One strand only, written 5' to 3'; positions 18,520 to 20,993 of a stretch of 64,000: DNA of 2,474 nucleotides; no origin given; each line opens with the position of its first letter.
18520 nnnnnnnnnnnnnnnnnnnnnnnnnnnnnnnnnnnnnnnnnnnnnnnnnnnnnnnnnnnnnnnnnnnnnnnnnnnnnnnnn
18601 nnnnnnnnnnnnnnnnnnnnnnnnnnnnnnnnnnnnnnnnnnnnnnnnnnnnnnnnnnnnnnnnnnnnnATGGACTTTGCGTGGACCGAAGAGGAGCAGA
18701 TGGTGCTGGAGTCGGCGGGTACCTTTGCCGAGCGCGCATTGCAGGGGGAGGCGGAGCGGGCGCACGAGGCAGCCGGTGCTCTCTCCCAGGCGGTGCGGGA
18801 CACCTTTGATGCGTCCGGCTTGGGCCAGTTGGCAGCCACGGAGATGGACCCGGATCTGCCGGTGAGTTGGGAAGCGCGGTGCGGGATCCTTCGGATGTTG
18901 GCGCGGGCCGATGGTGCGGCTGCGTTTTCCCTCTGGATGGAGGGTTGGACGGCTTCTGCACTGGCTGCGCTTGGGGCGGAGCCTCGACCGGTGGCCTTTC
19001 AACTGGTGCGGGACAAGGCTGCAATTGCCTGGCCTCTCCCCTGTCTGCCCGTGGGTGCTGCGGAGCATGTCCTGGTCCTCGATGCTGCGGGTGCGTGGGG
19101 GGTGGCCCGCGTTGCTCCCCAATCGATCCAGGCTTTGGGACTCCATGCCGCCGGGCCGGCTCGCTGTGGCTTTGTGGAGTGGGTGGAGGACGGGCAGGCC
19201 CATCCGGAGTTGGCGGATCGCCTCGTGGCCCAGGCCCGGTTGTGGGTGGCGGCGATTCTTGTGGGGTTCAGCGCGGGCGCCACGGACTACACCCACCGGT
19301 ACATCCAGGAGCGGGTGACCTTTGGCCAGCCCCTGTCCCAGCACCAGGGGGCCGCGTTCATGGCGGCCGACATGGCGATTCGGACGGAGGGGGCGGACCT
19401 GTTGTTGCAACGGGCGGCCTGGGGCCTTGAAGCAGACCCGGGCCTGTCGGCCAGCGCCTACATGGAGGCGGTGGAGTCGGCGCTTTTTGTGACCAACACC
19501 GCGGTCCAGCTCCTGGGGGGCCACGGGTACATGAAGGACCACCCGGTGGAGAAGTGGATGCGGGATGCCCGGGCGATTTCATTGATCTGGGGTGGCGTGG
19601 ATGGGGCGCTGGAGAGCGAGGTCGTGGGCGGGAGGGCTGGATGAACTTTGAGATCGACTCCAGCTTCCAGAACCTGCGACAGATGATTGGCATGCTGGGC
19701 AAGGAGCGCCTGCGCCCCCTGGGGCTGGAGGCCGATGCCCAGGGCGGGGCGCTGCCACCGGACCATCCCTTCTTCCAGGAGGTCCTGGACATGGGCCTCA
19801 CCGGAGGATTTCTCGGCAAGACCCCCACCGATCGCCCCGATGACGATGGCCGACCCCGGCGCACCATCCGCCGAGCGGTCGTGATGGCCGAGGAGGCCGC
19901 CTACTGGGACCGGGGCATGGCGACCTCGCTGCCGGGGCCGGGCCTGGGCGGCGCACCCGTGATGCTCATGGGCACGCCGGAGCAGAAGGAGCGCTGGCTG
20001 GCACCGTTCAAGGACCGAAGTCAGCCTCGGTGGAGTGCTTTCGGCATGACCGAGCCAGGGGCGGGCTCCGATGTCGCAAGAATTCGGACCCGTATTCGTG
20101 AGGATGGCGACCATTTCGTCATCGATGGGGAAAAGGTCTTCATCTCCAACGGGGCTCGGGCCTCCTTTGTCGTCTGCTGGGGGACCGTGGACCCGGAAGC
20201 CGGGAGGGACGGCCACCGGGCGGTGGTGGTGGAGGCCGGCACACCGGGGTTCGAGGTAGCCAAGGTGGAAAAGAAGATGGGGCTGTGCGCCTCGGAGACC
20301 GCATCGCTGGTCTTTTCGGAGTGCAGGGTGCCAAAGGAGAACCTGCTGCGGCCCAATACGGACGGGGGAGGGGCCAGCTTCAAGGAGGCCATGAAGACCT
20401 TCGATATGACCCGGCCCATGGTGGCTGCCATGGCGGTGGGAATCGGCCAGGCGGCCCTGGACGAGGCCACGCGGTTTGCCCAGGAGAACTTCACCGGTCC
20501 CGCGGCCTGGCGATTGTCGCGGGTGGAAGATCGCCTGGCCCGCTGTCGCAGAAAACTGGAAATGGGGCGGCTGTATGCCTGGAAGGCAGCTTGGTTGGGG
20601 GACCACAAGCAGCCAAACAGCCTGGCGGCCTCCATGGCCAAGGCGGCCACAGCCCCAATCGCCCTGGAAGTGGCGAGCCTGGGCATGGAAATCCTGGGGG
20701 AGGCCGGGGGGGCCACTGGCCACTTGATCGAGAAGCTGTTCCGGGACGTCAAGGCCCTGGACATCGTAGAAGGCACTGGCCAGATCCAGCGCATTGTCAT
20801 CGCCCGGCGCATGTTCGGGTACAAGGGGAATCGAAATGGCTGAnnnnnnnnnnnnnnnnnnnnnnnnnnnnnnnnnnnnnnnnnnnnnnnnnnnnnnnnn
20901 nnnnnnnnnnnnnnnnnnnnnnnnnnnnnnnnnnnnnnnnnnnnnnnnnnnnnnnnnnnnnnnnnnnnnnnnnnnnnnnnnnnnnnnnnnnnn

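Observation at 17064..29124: Two paralogous modules, each with an alpha/beta hydrolase, a crotonase and a small+large ACAD pair whose small subunit has lost the catalytic Glu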

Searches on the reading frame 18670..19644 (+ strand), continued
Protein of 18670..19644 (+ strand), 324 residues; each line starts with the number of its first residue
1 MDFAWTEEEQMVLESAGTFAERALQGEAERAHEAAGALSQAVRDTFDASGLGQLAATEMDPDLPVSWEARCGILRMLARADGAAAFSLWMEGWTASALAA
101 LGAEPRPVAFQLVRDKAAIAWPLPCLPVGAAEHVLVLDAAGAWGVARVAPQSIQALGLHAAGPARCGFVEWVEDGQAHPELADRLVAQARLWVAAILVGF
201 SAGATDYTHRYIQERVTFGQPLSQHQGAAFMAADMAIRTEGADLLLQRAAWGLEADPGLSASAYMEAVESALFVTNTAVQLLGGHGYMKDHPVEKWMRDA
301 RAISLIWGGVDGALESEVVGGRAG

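Call 100: find_homologous_proteins(query=P0096, max_evalue=1e-30)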
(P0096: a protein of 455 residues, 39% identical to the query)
Query P0096 (455 aa): 7999 proteins with E <= 1e-30 among 8000 candidates; the best 120 are listed.
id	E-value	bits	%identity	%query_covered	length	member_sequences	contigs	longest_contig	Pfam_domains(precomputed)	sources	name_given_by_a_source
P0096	1.5e-291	985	100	100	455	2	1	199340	PF02770.25,PF00441.30,PF08028.17,PF02771.22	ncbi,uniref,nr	ncbi:acyl-CoA dehydrogenase family protein [Gordonia sp. ABSL1-1]|uniref:acyl-CoA dehydrogenase fami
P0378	8.6e-274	926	94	100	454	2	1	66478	PF02770.25,PF00441.30,PF08028.17,PF02771.22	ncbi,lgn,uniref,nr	ncbi:acyl-CoA dehydrogenase family protein [Gordonia sp. ABSL49_1]|uniref:acyl-CoA dehydrogenase fam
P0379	1.2e-273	926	94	100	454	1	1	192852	PF02770.25,PF00441.30,PF08028.17,PF02771.22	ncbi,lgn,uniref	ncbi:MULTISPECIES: acyl-CoA dehydrogenase family protein [unclassified Gordonia (in: high G+C Gram-p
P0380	6.5e-273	923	94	100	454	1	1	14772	PF02770.25,PF00441.30,PF08028.17,PF02771.22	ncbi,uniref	ncbi:acyl-CoA dehydrogenase family protein [Gordonia sp. NPDC003585]|uniref:acyl-CoA dehydrogenase f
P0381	7.8e-272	920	93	100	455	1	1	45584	PF02770.25,PF00441.30,PF08028.17,PF02771.22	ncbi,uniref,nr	ncbi:acyl-CoA dehydrogenase family protein [Gordonia metallireducens]|uniref:acyl-CoA dehydrogenase 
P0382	1.4e-271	919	92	100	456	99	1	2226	PF02770.25,PF00441.30,PF08028.17,PF02771.22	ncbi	-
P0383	4.4e-271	917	93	100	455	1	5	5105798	PF02770.25,PF00441.30,PF08028.17,PF02771.22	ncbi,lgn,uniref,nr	ncbi:acyl-CoA dehydrogenase family protein [Gordonia amicalis]|uniref:acyl-CoA dehydrogenase family 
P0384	4.4e-266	901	92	99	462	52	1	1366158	PF02770.25,PF00441.30,PF08028.17,PF02771.22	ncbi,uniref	ncbi:acyl-CoA dehydrogenase family protein [Gordonia sp. DT101]|uniref:acyl-CoA dehydrogenase family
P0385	1.6e-265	899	91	100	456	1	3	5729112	PF02770.25,PF00441.30,PF08028.17,PF02771.22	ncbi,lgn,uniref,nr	ncbi:acyl-CoA dehydrogenase [Gordonia desulfuricans]|uniref:Acyl-CoA dehydrogenase n=1 Tax=Gordonia 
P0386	5.0e-264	894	90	100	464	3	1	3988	PF02770.25,PF00441.30,PF08028.17,PF02771.22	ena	-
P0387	1.5e-263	892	90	100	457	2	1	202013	PF02770.25,PF00441.30,PF08028.17,PF02771.22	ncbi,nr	ncbi:acyl-CoA dehydrogenase family protein [Gordonia soli]|nr:acyl-CoA dehydrogenase family protein 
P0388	3.7e-263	891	90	100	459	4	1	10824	PF02770.25,PF00441.30,PF08028.17,PF02771.22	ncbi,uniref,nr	ncbi:acyl-CoA dehydrogenase family protein [Gordonia sp. i37]|uniref:acyl-CoA dehydrogenase family p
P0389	1.3e-262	889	89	100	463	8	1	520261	PF02770.25,PF00441.30,PF08028.17,PF02771.22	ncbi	ncbi:acyl-CoA dehydrogenase family protein [Gordonia prachuapensis]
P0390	1.9e-262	889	90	100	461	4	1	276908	PF02770.25,PF00441.30,PF08028.17,PF02771.22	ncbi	ncbi:acyl-CoA dehydrogenase family protein [Gordonia sp. NPDC003424]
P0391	2.1e-262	889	90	100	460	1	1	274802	PF02770.25,PF00441.30,PF08028.17,PF02771.22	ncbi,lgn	ncbi:acyl-CoA dehydrogenase family protein [Gordonia sp. NPDC003429]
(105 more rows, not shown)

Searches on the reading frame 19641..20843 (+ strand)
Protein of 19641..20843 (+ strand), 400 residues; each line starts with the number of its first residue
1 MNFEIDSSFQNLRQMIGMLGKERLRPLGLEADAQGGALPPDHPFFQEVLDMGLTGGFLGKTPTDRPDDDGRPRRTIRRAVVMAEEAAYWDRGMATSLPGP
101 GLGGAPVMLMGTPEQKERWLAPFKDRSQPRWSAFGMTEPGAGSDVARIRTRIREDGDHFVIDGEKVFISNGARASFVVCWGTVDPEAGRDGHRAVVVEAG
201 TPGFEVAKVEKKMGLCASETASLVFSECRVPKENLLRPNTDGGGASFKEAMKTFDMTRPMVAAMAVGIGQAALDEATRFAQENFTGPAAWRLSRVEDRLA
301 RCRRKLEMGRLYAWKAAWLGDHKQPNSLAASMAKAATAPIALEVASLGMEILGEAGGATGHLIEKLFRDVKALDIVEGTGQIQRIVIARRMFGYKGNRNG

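Call 4: search_protein_families(library=pfam, proteins=[window:19641-20843:+])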
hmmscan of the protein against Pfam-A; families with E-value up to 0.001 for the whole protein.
window:19641-20843:+ (400 aa): 5 families
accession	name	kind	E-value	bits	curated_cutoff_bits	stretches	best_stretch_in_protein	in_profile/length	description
PF00441.29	Acyl-CoA_dh_1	-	7.1e-33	114.3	22.4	1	247-391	4-149/150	Acyl-CoA dehydrogenase, C-terminal domain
PF02770.24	Acyl-CoA_dh_M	-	1.9e-20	73.3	33.3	1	133-228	1-97/97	Acyl-CoA dehydrogenase, middle domain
PF02771.21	Acyl-CoA_dh_N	-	1.5e-07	32.2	22.9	1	10-123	5-109/113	Acyl-CoA dehydrogenase, N-terminal domain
PF08028.16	Acyl-CoA_dh_2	-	2.1e-06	28.5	22.7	1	260-374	2-127/134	Acyl-CoA dehydrogenase, C-terminal domain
PF22195.2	TSP1_CFP_C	-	0.00037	21.3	27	1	128-210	5-85/90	CFP-like, C-terminal thrombospondin type 1 domain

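Call 5: search_protein_families(library=ncbifam, proteins=[window:19641-20843:+])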
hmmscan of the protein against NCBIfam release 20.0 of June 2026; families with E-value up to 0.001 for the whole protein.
window:19641-20843:+ (400 aa): 16 families
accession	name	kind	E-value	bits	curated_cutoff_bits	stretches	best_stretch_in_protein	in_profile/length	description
NF042972.1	AcrlCoAredClosAcrC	equivalog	4.4e-67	226.4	640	1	1-391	1-376/378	acryloyl-CoA reductase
NF043006.1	CyhCrbnylCoADH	equivalog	1.2e-59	202.2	650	1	18-391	17-375/380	cyclohexane-1-carbonyl-CoA dehydrogenase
NF045552.1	GlutCoADH_Des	equivalog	5.5e-48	164.1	470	1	1-395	1-383/387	glutaryl-CoA dehydrogenase Acd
NF045652.1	ProlPCPDhRedW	equivalog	2.3e-42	145.2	650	1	105-391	93-373/376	L-prolyl-[peptidyl-carrier protein] dehydrogenase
NF042439.1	SulpropCoADesulf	equivalog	2.3e-38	131.9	600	1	106-396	85-375/379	3-sulfinopropanoyl-CoA desulfinase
NF053553.1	prodigi_MBC_PigA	equivalog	8.3e-36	123.9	500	1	105-391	98-379/381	prodigiosin MBC biosynthesis dehydrogenase PigA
TIGR03207.1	cyc_hxne_CoA_dh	equivalog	6.6e-35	120.5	575.35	1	79-390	65-370/372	cyclohexanecarboxyl-CoA dehydrogenase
NF058590.1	AcCoDHFadEBacil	equivalog_domain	7.2e-35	120.6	600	1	101-282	108-281/586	acyl-CoA dehydrogenase FadE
NF008997.0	PRK12341.1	equivalog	1.8e-31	109.6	537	1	109-390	98-375/382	acyl-CoA dehydrogenase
NF052270.1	Staph_DH_FadE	equivalog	2.4e-31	108.9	600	1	100-393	110-395/400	acyl-CoA dehydrogenase FadE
NF002885.1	PRK03354.1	equivalog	2.3e-27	96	540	1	106-390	95-372/378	crotonobetainyl-CoA dehydrogenase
TIGR03204.1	pimC_large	equivalog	2e-14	53.3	623.85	1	104-242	97-232/395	pimeloyl-CoA dehydrogenase large subunit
TIGR04022.1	sulfur_SfnB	equivalog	2e-12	46.7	430.9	1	135-283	119-257/391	SfnB family sulfur acquisition oxidoreductase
NF049984.1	Rv1679_FadE16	equivalog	2.2e-10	40.3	600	1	134-379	109-353/371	Rv1679 family acyl-CoA dehydrogenase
NF037942.1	ac_ACP_DH_MbtN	equivalog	1.4e-08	33.9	700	1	135-389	114-363/376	mycobactin biosynthesis acyl-ACP dehydrogenase MbtN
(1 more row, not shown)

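Call 10: search_solved_structures(query=window:19641-20843:+, max_evalue=1e-20, show_alignments=1)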
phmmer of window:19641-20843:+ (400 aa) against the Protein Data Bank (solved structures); distinct sequences matched with E-value up to 1e-20: 67 (the best 60 are shown).
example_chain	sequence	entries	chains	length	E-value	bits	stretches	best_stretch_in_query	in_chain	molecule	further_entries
1ukw_A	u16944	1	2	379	5.9e-69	236.2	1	43-392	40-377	acyl-CoA dehydrogenase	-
1ege_A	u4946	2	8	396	3.5e-66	227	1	63-391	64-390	MEDIUM CHAIN ACYL-COA DEHYDROGENASE | Acyl-CoA dehydrogenase, medium-chain specific, mitochondrial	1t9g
2a1t_A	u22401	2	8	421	4.2e-66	226.8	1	63-391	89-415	Acyl-CoA dehydrogenase, medium-chain specific, mitochondrial precursor | Medium-chain specific acyl-CoA dehydrogenase, mitochondrial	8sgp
4p13_A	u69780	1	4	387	1.2e-65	225.3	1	63-391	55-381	Medium-chain specific acyl-CoA dehydrogenase, mitochondrial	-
1udy_A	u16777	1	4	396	2.2e-64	221.1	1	59-393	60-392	Acyl-CoA dehydrogenase, medium-chain specific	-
1egc_A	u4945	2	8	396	2.3e-64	221.1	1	63-391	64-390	MEDIUM CHAIN ACYL-COA DEHYDROGENASE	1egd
3mdd_A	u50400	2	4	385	3e-64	220.7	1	59-393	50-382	MEDIUM CHAIN ACYL-COA DEHYDROGENASE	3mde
1jqi_A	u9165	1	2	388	1.4e-57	198.7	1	102-391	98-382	short chain acyl-CoA dehydrogenase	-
4l1f_A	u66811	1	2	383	2.1e-54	188.2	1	66-392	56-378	Acyl-CoA dehydrogenase domain protein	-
7y0a_A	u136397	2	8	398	8.8e-54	186.2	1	58-392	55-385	Short-chain specific acyl-CoA dehydrogenase, mitochondrial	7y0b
5ol2_C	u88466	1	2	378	1e-53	186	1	90-391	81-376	Acyl-CoA dehydrogenase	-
8sgs_A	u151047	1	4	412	1.2e-53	185.8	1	58-391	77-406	Short-chain specific acyl-CoA dehydrogenase, mitochondrial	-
4u83_A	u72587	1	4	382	1.8e-53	185.2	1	25-390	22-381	Acyl-CoA dehydrogenase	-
2vig_A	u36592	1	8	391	3.9e-53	184.1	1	58-392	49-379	SHORT-CHAIN SPECIFIC ACYL-COA DEHYDROGENASE,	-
1buc_A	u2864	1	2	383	2e-52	181.7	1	2-387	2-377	BUTYRYL-COA DEHYDROGENASE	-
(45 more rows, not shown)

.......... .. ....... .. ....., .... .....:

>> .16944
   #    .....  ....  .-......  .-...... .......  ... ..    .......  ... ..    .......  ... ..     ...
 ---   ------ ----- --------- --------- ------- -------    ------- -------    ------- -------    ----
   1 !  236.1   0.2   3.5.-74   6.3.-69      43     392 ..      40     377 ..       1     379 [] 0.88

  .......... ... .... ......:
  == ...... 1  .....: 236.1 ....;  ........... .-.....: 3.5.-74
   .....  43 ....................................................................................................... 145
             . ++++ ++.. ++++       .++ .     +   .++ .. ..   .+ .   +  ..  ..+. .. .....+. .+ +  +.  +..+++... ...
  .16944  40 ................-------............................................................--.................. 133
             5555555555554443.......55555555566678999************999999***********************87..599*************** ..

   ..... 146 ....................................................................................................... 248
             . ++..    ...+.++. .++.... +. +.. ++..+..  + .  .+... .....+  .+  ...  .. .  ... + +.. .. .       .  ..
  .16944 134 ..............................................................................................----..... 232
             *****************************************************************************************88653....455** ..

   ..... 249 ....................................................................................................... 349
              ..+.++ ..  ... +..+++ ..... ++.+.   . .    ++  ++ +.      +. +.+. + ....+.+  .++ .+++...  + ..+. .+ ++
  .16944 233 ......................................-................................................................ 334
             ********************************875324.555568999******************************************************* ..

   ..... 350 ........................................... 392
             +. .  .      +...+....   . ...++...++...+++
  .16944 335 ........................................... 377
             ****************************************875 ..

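Call 82: find_homologous_proteins(query=window:19641-20840:+, max_evalue=1e-40)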
Query window:19641-20840:+ (400 aa): 5397 proteins with E <= 1e-40 among 8000 candidates; the best 120 are listed.
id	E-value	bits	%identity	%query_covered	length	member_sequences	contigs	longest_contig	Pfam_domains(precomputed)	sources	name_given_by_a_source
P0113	2.9e-248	841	93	100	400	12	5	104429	PF02770.25,PF00441.30,PF08028.17,PF02771.22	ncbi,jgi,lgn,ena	-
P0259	1.6e-226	770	86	100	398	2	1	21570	PF02770.25,PF00441.30,PF08028.17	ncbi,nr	ncbi:MAG: acyl-CoA dehydrogenase family protein [Myxococcota bacterium]|nr:acyl-CoA dehydrogenase fa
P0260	1.1e-189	649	73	100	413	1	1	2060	PF02770.25,PF00441.30,PF08028.17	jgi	jgi:acyl-CoA dehydrogenase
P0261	9.5e-188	642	73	100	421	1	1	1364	PF02770.25,PF00441.30,PF02771.22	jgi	jgi:acyl-CoA dehydrogenase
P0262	4.1e-187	640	73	99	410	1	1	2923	PF02770.25,PF00441.30,PF08028.17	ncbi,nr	ncbi:MAG: acyl-CoA dehydrogenase family protein [Myxococcota bacterium]|nr:acyl-CoA dehydrogenase fa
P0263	1.1e-182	625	70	100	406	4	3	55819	PF02770.25,PF00441.30,PF08028.17,PF02771.22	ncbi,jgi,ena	jgi:acyl-CoA dehydrogenase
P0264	4.3e-182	624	72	99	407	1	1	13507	PF02770.25,PF00441.30,PF08028.17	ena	-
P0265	5.5e-181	620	70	100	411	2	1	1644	PF02770.25,PF00441.30,PF08028.17,PF02771.22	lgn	-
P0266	8.9e-181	619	70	99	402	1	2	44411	PF02770.25,PF00441.30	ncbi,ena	-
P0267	1.7e-180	618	69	100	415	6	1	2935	PF02770.25,PF00441.30,PF02771.22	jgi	jgi:acyl-CoA dehydrogenase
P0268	3.8e-180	617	70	100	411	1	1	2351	PF02770.25,PF00441.30,PF02771.22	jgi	-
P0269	3.4e-179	614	69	100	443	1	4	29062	PF02770.25,PF00441.30,PF08028.17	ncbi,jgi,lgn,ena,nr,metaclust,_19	ncbi:MAG TPA: acyl-CoA dehydrogenase [Deltaproteobacteria bacterium]|nr:acyl-CoA dehydrogenase [Delt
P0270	4.3e-179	614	69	100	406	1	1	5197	PF02770.25,PF00441.30,PF08028.17,PF02771.22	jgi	-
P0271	7.8e-179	613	68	100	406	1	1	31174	PF02770.25,PF00441.30,PF08028.17,PF02771.22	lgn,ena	-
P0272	9.3e-179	613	68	100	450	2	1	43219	PF02770.25,PF00441.30,PF08028.17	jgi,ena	-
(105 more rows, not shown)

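Call 87: predict_structure(alignment_id=A2)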
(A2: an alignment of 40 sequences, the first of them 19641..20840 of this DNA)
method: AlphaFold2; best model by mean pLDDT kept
length: 400 residues; sequences in the alignment: 40
mean_pLDDT: 86.7   pTM: 0.87
mean pLDDT of the five models: 86.7, 84.3, 83.1, 82.5, 82.0
residues with pLDDT >= 90: 231; 70-90: 128; 50-70: 26; < 50: 15
segments of 3 or more residues with pLDDT < 50: 61-67, 240-244, 398-400
pLDDT, mean of each block of 10 residues (from residue 1): 76 91 95 91 93 63 50 82 94 91 87 92 91 89 79 96 93 95 86 94 95 83 97 80 61 85 96 97 91 94 97 93 89 92 96 82 93 74 80 65
secondary structure, 60 per line:
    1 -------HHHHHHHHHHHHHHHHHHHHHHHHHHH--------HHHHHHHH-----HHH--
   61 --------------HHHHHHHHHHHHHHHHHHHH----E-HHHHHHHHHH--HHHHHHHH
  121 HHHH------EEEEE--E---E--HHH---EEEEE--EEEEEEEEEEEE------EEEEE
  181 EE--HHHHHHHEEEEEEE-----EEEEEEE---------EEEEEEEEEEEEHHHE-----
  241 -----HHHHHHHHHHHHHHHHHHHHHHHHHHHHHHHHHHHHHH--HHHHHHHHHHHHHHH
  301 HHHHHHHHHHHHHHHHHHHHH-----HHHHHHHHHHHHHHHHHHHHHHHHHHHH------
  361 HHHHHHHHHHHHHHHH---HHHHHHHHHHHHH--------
elements in order: H8-34 H43-50 H75-94 H101-110 H113-124 E131-135 E151-155 E158-169 E176-182 H185-191 E192-198 E204-210 E220-231 H246-283 H286-321 H327-354 H361-376 H380-392

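Call 89: fold_search(model_id=the predicted structure, library=pdb)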
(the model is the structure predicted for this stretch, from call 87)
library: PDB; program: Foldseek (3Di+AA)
matches with E <= 10: 594; with E <= 0.001: 374
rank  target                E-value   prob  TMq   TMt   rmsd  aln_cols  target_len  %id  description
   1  1ukw_A                1.8e-27  1.00  0.85  0.90   3.2       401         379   37  Crystal structure of medium-chain acyl-CoA dehydrogenase from Thermus thermophilus HB8 (released 2004-11-09)
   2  8sgp_A                4.0e-26  1.00  0.85  0.88   3.0       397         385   34  human liver mitochondrial Medium-chain specific acyl-CoA dehydrogenase (released 2024-02-21)
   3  1jqi_A                7.0e-26  1.00  0.83  0.87   3.4       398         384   31  Crystal Structure of Rat Short Chain Acyl-CoA Dehydrogenase Complexed With Acetoacetyl-CoA (released 2002-02-13)
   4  4p13_A                1.5e-25  1.00  0.86  0.88   3.2       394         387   35  Medium chain acyl-CoA dehydrogenase, K304E mutant (released 2015-03-18)
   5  4l1f_A                2.2e-25  1.00  0.81  0.86   3.3       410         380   31  Electron transferring flavoprotein of Acidaminococcus fermentans: Towards a mechanism of flavin-based electron bifurca (released 2014-01-15)
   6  4p13_B                2.5e-25  1.00  0.85  0.88   3.3       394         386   35  Medium chain acyl-CoA dehydrogenase, K304E mutant (released 2015-03-18)
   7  2jif_A                2.9e-25  1.00  0.82  0.86   3.3       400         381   27  Structure of human short-branched chain acyl-CoA dehydrogenase (ACADSB) (released 2007-04-03)
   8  1egd_A                3.2e-25  1.00  0.85  0.88   3.2       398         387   34  STRUCTURE OF T255E, E376G MUTANT OF HUMAN MEDIUM CHAIN ACYL-COA DEHYDROGENASE (released 1997-06-16)
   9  7y0a_B                5.1e-25  1.00  0.83  0.87   3.6       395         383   31  Crystal structure of human short-chain acyl-CoA dehydrogenase (released 2023-07-05)
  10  2vig_A                5.6e-25  1.00  0.82  0.87   3.6       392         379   31  Crystal structure of human short-chain acyl CoA dehydrogenase (released 2007-12-25)
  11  7y0a_A                5.9e-25  1.00  0.83  0.87   3.7       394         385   31  Crystal structure of human short-chain acyl-CoA dehydrogenase (released 2023-07-05)
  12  3mdd_A                7.8e-25  1.00  0.86  0.89   3.2       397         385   36  CRYSTAL STRUCTURES OF MEDIUM CHAIN ACYL-COA DEHYDROGENASE FROM PIG LIVER MITOCHONDRIA WITH AND WITHOUT SUBSTRATE (released 1994-09-30)
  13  1t9g_C                9.0e-25  1.00  0.86  0.88   3.0       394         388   35  Structure of the human MCAD:ETF complex (released 2004-06-08)
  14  1udy_B                9.0e-25  1.00  0.86  0.89   3.2       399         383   35  Medium-Chain Acyl-CoA Dehydrogenase with 3-Thiaoctanoyl-CoA (released 2003-12-09)
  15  2vig_G                9.9e-25  1.00  0.82  0.87   3.5       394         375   31  Crystal structure of human short-chain acyl CoA dehydrogenase (released 2007-12-25)
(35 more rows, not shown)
